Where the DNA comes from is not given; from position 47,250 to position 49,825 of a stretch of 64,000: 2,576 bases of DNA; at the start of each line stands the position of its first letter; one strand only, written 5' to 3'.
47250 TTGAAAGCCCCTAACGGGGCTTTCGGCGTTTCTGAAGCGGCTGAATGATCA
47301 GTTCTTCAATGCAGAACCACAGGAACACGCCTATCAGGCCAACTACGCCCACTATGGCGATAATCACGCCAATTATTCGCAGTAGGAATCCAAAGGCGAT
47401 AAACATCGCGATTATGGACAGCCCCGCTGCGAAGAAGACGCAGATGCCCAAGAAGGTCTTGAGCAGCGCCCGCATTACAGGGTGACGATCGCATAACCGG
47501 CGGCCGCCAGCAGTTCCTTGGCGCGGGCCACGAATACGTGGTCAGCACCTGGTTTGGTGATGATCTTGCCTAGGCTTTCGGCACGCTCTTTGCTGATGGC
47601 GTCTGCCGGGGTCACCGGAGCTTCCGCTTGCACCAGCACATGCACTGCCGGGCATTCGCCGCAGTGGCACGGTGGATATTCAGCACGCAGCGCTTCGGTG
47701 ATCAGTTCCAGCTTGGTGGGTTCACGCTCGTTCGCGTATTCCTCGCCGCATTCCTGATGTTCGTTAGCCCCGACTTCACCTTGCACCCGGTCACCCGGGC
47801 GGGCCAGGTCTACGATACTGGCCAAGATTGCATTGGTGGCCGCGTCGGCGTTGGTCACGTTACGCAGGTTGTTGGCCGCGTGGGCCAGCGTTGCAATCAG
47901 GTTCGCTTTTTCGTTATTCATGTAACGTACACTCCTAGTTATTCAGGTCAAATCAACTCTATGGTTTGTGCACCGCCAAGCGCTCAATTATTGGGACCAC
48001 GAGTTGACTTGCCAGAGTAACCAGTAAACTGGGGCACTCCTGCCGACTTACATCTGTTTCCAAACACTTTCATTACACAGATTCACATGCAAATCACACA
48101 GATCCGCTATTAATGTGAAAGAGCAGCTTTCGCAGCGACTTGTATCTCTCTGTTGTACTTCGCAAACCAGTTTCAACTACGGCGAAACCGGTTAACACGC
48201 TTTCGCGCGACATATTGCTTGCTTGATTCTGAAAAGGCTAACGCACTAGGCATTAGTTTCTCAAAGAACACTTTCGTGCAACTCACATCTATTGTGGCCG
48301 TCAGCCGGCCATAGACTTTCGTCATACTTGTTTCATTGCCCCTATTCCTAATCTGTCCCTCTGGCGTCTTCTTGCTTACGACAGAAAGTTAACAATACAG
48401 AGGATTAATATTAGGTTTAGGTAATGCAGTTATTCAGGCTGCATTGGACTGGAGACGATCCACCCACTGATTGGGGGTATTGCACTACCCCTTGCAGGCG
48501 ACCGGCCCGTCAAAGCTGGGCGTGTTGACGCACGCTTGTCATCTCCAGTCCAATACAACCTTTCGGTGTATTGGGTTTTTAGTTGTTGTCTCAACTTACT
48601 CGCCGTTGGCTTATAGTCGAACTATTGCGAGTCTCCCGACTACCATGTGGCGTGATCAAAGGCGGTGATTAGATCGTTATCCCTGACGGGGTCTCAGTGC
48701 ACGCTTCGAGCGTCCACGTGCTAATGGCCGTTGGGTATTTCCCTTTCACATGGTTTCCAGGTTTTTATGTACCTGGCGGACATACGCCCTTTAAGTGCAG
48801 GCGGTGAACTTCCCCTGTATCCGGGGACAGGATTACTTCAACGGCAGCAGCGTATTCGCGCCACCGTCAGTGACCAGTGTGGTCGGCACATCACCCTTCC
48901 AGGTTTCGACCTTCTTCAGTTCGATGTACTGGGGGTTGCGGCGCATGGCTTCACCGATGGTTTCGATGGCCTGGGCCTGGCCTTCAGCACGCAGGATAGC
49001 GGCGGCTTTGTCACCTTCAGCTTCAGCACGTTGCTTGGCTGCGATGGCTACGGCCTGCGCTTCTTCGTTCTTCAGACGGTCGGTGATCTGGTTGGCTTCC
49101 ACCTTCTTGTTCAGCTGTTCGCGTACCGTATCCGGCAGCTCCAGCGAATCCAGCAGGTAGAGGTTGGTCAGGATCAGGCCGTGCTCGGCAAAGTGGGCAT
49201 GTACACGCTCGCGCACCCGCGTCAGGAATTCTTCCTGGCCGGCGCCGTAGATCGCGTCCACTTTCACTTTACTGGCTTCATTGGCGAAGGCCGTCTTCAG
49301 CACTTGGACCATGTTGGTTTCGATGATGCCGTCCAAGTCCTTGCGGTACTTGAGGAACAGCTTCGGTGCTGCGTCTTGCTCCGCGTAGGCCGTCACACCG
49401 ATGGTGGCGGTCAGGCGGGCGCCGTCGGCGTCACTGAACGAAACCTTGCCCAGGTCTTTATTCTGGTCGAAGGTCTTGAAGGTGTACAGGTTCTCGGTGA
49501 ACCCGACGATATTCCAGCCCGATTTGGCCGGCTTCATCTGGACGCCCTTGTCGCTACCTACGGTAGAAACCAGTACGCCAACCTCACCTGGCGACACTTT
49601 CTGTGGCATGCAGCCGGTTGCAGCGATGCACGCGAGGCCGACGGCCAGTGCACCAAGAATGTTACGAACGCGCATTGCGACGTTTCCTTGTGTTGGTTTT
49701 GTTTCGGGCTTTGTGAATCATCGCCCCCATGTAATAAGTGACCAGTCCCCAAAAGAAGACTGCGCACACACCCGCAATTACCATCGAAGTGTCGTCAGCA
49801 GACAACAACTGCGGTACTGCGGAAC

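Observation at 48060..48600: Intergenic region with R-CTTTCG-Y repeats and an orphan plus-strand intrinsic terminator (candidate sRNA, origin or promoter array)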

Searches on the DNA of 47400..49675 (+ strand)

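Call 6: search_dna_similar(query=window:47400-49300:+, collection=phages, mode=near, max_rows=30)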
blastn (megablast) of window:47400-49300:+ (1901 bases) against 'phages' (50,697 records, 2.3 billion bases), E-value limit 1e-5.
No match.

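Call 11: search_dna_similar(query=window:47900-48850:+, collection=phages, mode=distant, max_rows=30)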
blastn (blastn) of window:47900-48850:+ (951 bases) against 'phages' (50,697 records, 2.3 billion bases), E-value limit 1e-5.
No match.

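Call 14: search_rna_families(source=window, start=47900, end=48900, threshold=evalue, max_evalue=10)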
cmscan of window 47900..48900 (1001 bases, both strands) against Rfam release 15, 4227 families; matches with E-value up to 10: 4.
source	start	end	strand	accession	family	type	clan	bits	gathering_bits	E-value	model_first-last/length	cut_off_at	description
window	48517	48602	+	RF03901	mir-BART18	Gene; miRNA;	-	18.6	98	1.6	1-83/83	no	mir-BART18 microRNA precursor family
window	48236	48361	-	RF01222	sn2417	Gene; snRNA; snoRNA; CD-box;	-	17.6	80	0.73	1-123/123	no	Small nucleolar RNA sn2417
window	48555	48572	+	RF02939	COG2908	Cis-reg;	-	15.2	58.7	0.86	7-24/45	no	COG2908 RNA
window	48797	48897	-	RF02813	PA5194_thermometer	Cis-reg; thermoregulator;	-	14.2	60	5.5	1-105/105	no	Pseudomonas PA5194 thermometer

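Call 25: search_rna_families(source=L002, threshold=evalue, max_evalue=1, start=5600, end=8500)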
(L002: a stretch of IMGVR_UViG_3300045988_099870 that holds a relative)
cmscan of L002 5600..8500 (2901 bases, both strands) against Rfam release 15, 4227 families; matches with E-value up to 1: 10.
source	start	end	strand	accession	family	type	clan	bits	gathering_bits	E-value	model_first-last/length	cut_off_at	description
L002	6833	6903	+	RF00005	tRNA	Gene; tRNA;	CL00001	64.4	29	5e-13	1-71/71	no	tRNA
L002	8377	8431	-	RF01859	Phe_leader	Cis-reg; leader;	-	28.9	55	0.046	1-125/125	no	Phenylalanine leader peptide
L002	8324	8414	+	RF01772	rnk_pseudo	Cis-reg; leader;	-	25.4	55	0.21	1-108/108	no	Pseudomonas rnk leader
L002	8247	8412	+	RF01859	Phe_leader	Cis-reg; leader;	-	24.7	55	0.41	1-125/125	no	Phenylalanine leader peptide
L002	5807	5871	+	RF01852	tRNA-Sec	Gene; tRNA;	CL00001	22.5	47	0.27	1-91/91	no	Selenocysteine transfer RNA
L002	6866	6903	-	RF04351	Plastid-psbl-rps4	Cis-reg;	-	20.6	68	0.47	1-53/53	no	Plastid-psbl-rps4 3UTR RNA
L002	8345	8411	+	RF00513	Trp_leader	Cis-reg; leader;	-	19.8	41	0.99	1-100/100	no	Tryptophan operon leader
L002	6627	6675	+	RF03003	GP20-b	Cis-reg;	-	19.5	36.2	0.58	1-62/62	no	GP20-b RNA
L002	6879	7078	+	RF04321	tmRNA_permuted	Gene;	-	19.2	47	0.4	36-93/213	no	permuted transfer-messenger RNA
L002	8374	8417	-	RF02076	STnc100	Gene; sRNA;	-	18.4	47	0.5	163-206/206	no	Gammaproteobacterial sRNA STnc100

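Call 96: build_rna_model(alignment_id=A8, structure=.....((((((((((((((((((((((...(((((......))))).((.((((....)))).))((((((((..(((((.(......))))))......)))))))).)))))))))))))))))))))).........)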
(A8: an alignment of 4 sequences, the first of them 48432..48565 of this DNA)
Model R1 built from alignment A8 (4 sequences, 140 columns); structure: as given.
model positions 131; base pairs 47; branch points 2; effective number of sequences 0.79; information 0.59 bits per position. Calibrated on 0.2 Mb of random sequence (short: E-values are rough).
structure used (alignment columns):
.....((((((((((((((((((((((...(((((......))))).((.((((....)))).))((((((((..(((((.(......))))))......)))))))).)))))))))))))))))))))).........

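Call 97: search_with_rna_model(model_id=R1, sources=[window, L001, L002, L021, L022, L023, L024, L025, L026, L027, L029, L031, L032, L034, L035, L036, L037, L038, L039, L040, L041, L044, L046, L047, L048, L049, L050, L051], max_evalue=1, make_alignment=true)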
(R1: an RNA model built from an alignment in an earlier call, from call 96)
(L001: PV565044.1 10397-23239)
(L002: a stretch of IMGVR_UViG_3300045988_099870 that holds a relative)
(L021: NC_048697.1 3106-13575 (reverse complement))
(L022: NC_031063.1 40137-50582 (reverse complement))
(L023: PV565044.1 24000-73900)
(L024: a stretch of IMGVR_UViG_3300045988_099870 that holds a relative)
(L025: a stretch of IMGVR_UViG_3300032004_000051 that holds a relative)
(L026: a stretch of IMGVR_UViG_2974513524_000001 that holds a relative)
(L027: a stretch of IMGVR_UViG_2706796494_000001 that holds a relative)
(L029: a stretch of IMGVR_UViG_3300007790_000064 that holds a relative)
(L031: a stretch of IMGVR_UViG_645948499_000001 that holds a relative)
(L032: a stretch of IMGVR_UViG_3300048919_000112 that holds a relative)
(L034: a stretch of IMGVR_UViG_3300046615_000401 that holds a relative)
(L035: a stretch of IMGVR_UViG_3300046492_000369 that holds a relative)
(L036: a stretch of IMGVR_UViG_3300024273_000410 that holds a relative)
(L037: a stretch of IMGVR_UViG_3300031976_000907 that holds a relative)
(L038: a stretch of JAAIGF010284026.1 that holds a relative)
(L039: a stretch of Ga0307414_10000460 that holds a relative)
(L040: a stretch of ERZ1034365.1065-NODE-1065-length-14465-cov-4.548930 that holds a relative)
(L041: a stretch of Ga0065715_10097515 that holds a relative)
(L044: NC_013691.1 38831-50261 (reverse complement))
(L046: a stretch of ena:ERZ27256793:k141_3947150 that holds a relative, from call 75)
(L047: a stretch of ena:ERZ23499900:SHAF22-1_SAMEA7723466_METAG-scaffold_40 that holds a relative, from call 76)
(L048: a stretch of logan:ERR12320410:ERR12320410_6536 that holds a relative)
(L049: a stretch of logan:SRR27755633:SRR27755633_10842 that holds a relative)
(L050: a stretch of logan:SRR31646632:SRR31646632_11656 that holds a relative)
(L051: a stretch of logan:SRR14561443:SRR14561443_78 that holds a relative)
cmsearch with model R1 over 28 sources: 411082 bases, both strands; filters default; matches with E-value up to 1: 12.
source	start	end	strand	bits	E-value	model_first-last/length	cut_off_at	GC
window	48435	48565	-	146.8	5e-36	1-131/131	no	0.58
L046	5357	5487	+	146.8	5e-36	1-131/131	no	0.58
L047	5357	5487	+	145.6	1e-35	1-131/131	no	0.59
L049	4614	4743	+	131.6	5.2e-32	1-131/131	no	0.58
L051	4606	4738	+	118.8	1.2e-28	1-131/131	no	0.57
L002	4431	4574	+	38.9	1.7e-07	1-131/131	no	0.55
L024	12342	12485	-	38.9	1.7e-07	1-131/131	no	0.55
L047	5360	5490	-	32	1.2e-05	1-131/131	no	0.58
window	48432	48562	+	28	0.00013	1-131/131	no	0.56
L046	5360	5490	-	28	0.00013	1-131/131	no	0.56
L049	4617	4746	-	24.8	0.00092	1-131/131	no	0.58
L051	4609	4741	-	24.2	0.0013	1-131/131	no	0.56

Alignment A10: 12 matches aligned to the model, 243 columns, each read 5' to 3' on its own strand. Consensus structure (alignment columns), stored with it:
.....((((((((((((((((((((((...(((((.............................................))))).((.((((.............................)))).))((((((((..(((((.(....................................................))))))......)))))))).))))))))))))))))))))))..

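Call 109: search_with_rna_model(model_id=R1, sources=[L052, L053, L054], max_evalue=1)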
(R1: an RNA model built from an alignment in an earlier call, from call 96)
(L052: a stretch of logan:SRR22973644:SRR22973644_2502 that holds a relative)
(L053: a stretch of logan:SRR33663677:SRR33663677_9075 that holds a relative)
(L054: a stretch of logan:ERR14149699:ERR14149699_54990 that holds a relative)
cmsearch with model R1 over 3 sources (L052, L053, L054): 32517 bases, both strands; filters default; matches with E-value up to 1: 0.
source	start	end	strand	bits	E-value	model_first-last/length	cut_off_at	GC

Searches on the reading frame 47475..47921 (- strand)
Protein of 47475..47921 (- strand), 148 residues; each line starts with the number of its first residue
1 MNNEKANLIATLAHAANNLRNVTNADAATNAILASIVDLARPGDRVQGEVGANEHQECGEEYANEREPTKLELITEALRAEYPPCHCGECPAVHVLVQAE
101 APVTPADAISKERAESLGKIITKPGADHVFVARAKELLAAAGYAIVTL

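Call 10: search_protein_families(library=phrogs, proteins=[window:47475-47921:-])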
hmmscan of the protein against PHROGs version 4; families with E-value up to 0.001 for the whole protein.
window:47475-47921:- (148 aa): 0 families

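Call 16: search_dna_similar(query=window:47475-47921:-, collection=phages, mode=protein, max_rows=30)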
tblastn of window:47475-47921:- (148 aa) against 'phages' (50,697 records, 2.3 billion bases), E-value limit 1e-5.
No match.

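Call 20: find_related_loci(query=window:47475-47921:-, collection=viral_contigs, flank=5000)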
Query window:47475-47921:- (148 aa) in viral_contigs; peptide patterns used: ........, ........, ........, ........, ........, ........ (x = any residue, [..] = any of these).
22 stretches matched a pattern, but none encodes a relative of the query by tblastn (E <= 1e-3).

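Call 74: find_homologous_proteins(query=window:47475-47921:-, max_evalue=0.001)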
Query window:47475-47921:- (148 aa): 2 proteins with E <= 0.001 among 185 candidates.
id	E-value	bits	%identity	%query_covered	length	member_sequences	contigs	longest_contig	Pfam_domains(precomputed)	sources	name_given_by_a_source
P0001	4.9e-89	313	99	100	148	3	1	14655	-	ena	-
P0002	9.4e-50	186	66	100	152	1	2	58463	-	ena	-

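Call 75: find_encoding_contigs(protein=P0001, flank=6000, max_places=6)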
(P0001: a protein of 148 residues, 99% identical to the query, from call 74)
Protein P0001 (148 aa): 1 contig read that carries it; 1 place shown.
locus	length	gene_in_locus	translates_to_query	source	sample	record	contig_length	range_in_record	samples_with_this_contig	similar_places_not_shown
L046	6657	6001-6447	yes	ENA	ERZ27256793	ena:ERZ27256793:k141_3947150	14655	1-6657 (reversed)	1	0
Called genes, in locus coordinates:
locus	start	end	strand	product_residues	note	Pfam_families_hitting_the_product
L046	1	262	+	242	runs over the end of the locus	PF13479:AAA_24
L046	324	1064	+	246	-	-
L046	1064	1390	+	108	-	-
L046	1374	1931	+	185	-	PF13876:Phage_gp49_66, PF21825:Sequestin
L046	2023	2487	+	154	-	-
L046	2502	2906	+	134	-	-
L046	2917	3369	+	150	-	-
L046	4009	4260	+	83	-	-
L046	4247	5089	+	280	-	PF01145:Band_7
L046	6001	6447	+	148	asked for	-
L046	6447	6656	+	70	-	?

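Call 76: find_encoding_contigs(protein=P0002, flank=6000, max_places=6)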
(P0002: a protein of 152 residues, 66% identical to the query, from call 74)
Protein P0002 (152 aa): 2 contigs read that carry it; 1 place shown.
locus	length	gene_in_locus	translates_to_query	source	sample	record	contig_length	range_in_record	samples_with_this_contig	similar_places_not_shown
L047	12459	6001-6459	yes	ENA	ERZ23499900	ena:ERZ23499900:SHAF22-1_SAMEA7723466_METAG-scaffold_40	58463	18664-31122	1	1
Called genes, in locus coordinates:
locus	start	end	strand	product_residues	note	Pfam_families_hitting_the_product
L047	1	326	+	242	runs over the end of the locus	PF13479:AAA_24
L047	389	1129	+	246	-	-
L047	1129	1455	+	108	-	-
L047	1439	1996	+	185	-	PF13876:Phage_gp49_66, PF21825:Sequestin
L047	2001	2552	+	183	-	-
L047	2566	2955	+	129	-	-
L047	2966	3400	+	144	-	-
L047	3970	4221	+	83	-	-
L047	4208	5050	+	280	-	PF01145:Band_7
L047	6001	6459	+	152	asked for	-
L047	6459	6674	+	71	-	-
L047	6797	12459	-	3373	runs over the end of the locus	PF21867:vRNAP_dom_2, PF21894:N4_RNAP_helical (weak)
